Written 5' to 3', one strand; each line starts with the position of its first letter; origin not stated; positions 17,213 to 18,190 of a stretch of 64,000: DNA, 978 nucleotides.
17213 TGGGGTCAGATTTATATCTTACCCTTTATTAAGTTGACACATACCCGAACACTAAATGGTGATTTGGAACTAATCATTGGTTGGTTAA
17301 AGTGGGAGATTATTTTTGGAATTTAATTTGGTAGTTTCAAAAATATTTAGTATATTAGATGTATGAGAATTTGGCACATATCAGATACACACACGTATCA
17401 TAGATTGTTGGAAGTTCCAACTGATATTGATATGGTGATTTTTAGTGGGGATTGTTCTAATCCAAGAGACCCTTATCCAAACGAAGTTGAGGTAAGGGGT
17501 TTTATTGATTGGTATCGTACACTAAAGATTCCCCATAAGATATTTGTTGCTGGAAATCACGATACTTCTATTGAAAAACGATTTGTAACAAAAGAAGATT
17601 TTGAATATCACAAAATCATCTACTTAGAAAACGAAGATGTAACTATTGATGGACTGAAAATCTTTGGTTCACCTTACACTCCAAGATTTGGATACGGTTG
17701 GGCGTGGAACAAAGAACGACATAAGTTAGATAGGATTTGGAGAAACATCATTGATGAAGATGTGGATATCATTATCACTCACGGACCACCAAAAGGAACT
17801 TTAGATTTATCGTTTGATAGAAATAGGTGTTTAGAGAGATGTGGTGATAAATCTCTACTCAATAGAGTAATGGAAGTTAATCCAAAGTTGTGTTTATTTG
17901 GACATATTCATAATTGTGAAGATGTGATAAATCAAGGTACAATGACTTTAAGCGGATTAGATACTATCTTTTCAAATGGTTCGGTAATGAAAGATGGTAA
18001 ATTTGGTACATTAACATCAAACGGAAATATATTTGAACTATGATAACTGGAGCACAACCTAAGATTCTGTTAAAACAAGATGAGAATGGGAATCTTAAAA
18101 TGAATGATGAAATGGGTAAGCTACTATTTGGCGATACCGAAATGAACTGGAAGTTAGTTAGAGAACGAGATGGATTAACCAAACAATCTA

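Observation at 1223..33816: Thirteen copies of a fixed-geometry promoter cassette: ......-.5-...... above a variant Bacteroidota promoter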

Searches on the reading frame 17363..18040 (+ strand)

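Call 63: search_protein_families(library=pfam, proteins=[window:17363-18040:+], max_evalue=0.001)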
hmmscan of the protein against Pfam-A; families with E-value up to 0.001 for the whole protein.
window:17363-18040:+ (226 aa): 2 families
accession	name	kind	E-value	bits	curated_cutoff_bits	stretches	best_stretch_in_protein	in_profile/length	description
PF00149.33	Metallophos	-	1.2e-14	55.6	21.5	1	1-184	1-190/191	Calcineurin-like phosphoesterase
PF12850.12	Metallophos_2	-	1.7e-08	35.1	27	1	1-193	1-127/154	Calcineurin-like phosphoesterase superfamily domain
